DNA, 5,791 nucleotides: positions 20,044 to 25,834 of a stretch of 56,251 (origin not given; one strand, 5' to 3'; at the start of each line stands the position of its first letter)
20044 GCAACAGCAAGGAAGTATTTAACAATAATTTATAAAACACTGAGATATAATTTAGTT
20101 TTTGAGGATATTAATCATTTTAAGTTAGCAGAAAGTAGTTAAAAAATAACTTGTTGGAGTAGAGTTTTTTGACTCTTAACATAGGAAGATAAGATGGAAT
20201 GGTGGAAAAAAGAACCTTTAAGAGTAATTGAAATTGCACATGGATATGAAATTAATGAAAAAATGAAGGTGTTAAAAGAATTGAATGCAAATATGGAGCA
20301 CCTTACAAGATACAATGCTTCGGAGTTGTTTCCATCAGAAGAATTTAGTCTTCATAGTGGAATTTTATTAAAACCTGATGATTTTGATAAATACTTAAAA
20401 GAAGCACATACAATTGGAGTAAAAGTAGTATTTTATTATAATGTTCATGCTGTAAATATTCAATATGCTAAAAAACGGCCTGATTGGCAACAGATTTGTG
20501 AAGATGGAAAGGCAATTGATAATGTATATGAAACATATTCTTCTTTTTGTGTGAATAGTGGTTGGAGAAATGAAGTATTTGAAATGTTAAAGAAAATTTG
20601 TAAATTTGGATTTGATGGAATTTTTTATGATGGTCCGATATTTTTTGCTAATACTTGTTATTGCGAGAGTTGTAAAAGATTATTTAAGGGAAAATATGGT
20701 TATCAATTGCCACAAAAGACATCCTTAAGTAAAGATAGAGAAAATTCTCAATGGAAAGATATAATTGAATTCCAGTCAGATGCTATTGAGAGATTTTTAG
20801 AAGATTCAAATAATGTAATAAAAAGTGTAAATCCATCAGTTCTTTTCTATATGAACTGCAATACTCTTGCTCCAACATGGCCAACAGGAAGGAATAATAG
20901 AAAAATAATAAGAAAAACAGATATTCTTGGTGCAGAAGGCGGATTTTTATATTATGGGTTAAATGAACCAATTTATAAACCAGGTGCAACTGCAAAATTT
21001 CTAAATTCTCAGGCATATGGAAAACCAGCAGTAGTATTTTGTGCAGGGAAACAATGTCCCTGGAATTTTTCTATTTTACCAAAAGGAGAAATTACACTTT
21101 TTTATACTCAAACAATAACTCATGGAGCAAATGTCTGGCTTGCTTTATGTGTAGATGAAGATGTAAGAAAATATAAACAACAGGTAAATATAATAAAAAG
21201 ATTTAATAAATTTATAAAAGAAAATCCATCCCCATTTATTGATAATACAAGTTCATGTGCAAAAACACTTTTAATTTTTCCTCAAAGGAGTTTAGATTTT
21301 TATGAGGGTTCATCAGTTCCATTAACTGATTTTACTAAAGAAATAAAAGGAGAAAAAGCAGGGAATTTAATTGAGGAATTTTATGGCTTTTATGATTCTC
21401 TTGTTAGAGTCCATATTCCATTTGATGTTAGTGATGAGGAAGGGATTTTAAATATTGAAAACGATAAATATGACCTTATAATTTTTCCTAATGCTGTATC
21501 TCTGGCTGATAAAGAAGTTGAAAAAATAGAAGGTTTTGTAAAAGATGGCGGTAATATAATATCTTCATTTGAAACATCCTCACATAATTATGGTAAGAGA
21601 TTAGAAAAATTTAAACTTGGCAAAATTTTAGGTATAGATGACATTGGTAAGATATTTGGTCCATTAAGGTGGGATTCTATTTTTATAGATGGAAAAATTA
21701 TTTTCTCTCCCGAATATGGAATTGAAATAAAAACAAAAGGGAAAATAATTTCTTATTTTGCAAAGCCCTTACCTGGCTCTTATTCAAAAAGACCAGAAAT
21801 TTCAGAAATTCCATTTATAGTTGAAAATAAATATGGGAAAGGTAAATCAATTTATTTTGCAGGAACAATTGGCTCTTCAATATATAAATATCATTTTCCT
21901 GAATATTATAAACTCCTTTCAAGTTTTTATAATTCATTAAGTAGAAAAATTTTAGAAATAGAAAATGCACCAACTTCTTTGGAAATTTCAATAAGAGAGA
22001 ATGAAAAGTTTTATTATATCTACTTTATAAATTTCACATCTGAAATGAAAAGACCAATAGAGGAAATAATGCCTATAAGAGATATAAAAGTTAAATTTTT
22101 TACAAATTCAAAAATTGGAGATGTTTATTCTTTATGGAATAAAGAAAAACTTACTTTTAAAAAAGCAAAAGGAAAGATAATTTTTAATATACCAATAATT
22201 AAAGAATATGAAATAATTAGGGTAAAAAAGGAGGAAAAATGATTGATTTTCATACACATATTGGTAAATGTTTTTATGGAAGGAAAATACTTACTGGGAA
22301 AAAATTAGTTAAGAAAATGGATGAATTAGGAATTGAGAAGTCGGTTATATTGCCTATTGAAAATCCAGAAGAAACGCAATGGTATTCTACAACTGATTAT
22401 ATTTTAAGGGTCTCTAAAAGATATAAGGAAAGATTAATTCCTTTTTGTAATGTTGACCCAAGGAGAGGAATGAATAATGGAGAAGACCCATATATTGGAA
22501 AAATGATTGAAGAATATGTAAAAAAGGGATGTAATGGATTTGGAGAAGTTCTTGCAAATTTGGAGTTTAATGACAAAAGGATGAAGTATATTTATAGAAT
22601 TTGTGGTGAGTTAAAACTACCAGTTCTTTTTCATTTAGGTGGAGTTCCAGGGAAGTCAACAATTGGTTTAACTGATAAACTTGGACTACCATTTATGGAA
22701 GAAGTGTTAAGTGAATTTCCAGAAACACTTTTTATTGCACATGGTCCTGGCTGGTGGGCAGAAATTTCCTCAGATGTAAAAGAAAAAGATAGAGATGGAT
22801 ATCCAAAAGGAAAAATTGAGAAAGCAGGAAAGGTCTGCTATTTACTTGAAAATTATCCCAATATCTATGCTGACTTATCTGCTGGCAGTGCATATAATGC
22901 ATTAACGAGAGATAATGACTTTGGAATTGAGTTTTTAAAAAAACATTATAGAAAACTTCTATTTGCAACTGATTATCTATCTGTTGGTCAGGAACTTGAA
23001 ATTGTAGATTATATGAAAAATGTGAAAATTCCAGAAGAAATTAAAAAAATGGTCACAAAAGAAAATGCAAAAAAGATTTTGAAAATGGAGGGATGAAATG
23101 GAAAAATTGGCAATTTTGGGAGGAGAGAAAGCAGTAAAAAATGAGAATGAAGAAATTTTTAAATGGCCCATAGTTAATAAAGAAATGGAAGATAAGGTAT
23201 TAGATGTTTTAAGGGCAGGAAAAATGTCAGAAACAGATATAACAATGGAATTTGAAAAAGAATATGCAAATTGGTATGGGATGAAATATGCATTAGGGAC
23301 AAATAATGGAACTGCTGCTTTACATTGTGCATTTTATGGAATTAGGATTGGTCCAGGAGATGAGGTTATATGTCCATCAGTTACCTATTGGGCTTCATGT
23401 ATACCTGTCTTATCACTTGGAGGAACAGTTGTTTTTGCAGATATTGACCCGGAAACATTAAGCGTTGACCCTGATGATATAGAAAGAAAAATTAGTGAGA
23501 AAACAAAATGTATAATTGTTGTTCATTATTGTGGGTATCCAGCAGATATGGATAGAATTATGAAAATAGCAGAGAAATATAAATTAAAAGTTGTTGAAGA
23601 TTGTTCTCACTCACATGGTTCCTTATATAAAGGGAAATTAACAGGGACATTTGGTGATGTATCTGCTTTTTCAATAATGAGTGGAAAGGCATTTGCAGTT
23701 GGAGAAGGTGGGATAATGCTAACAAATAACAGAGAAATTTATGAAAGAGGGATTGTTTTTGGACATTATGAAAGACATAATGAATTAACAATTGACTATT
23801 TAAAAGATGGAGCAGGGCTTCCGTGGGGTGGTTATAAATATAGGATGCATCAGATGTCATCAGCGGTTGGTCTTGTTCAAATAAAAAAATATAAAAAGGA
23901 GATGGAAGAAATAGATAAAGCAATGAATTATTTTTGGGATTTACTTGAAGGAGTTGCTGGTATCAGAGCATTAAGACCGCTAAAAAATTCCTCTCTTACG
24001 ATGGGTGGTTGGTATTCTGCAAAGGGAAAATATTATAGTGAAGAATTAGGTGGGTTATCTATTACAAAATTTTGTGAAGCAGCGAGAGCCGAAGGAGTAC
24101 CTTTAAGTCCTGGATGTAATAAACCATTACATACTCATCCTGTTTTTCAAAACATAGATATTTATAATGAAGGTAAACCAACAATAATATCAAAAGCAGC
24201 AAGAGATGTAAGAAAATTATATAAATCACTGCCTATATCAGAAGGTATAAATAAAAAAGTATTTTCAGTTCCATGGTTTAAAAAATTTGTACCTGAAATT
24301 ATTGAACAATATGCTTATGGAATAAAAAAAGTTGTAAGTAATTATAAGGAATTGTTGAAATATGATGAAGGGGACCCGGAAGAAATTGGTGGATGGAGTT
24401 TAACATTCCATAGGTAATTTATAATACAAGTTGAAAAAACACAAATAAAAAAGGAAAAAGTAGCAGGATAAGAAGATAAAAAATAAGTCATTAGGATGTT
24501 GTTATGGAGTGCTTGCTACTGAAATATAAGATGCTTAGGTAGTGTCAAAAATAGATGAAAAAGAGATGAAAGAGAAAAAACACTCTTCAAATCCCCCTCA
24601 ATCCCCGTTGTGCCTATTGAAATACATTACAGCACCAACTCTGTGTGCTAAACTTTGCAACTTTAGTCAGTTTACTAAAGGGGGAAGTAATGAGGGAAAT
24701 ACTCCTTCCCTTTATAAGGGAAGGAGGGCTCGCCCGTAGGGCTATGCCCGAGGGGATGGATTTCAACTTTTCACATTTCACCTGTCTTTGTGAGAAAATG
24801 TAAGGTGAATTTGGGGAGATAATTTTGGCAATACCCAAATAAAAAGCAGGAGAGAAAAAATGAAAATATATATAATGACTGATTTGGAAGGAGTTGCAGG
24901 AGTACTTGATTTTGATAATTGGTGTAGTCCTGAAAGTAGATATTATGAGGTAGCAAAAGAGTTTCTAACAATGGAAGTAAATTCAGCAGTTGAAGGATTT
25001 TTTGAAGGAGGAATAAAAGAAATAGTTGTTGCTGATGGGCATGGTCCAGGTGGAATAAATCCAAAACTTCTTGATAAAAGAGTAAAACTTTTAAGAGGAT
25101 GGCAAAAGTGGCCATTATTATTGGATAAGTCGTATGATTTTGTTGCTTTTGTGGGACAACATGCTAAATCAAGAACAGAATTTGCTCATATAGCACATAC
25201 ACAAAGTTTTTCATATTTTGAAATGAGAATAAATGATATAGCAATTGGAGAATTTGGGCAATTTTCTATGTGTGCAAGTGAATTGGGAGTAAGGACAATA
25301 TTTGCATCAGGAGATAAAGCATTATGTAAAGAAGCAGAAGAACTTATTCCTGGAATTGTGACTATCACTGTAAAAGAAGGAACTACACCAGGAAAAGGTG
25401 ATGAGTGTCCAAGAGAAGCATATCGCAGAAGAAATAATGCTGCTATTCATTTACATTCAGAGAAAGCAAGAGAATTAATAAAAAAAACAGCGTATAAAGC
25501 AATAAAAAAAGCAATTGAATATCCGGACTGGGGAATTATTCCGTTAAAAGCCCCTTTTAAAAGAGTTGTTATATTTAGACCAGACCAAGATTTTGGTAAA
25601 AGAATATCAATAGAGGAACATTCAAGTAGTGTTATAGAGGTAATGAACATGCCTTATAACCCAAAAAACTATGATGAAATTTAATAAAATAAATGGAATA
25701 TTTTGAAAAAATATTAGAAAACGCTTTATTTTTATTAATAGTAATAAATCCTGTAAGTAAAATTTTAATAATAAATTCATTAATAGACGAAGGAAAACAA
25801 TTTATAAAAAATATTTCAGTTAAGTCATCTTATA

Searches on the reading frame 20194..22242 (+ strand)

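Call 91: search_protein_families(library=pfam, proteins=[window:20194-22242:+], max_evalue=0.0001)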
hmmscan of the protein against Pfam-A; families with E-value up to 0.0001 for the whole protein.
window:20194-22242:+ (682 aa): 2 families
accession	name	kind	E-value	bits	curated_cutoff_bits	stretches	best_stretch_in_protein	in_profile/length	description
PF14871.12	GHL6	-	1.6e-11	45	35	1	62-146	44-131/132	Hypothetical glycosyl hydrolase 6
PF08532.16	Glyco_hydro_42M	-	4.3e-09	36.6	25.8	1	396-563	32-192/207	Beta-galactosidase trimerisation domain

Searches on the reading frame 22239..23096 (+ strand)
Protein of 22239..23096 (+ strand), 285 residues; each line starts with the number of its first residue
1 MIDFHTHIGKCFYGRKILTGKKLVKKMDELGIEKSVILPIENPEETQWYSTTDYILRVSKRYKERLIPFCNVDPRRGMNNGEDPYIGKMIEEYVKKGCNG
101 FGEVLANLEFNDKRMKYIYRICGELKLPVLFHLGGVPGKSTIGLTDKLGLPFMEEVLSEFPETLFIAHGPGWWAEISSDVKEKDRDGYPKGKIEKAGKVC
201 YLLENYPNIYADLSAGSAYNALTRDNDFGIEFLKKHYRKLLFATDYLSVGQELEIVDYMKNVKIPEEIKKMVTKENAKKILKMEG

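Call 91: search_protein_families(library=pfam, proteins=[window:22239-23096:+], max_evalue=0.0001)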
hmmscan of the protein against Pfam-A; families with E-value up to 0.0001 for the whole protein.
window:22239-23096:+ (285 aa): 1 family
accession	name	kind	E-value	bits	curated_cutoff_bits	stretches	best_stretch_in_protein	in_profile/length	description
PF04909.20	Amidohydro_2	-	8.6e-11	42.6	26.4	1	55-282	70-288/289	Amidohydrolase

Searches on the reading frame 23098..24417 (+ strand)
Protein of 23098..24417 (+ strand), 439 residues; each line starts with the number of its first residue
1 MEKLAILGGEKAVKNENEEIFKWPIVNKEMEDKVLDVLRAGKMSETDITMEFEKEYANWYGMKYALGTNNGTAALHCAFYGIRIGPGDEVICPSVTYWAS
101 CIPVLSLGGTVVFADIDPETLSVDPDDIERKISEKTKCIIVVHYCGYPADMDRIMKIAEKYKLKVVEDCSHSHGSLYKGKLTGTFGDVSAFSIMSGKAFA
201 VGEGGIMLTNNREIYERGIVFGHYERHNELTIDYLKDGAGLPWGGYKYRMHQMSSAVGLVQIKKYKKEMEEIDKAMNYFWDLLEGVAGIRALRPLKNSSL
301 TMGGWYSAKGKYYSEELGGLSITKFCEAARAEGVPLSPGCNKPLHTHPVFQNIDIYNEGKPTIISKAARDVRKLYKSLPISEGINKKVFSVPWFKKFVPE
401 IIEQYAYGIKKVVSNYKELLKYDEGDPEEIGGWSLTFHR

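Call 91: search_protein_families(library=pfam, proteins=[window:23098-24417:+], max_evalue=0.0001)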
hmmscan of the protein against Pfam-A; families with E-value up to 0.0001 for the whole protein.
window:23098-24417:+ (439 aa): 3 families
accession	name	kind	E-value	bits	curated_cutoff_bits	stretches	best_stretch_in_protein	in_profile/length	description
PF01041.23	DegT_DnrJ_EryC1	-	6.4e-77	259.6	19.8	1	27-363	4-330/360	DegT/DnrJ/EryC1/StrS aminotransferase family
PF00155.27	Aminotran_1_2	-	1.1e-06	28.5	19.7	1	43-175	38-192/361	Aminotransferase class I and II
PF00266.25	Aminotran_5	-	1.2e-06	28.2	21.5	1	46-173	42-180/371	Aminotransferase class-V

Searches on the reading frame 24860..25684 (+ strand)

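Call 50: search_protein_families(library=pfam, proteins=[window:24860-25684:+], max_evalue=0.001)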
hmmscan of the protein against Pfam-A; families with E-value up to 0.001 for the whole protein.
window:24860-25684:+ (274 aa): 1 family
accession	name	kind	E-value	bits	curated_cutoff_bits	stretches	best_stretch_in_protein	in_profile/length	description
PF04951.18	Peptidase_M55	-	4.7e-51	174.2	25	1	1-220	1-209/264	D-aminopeptidase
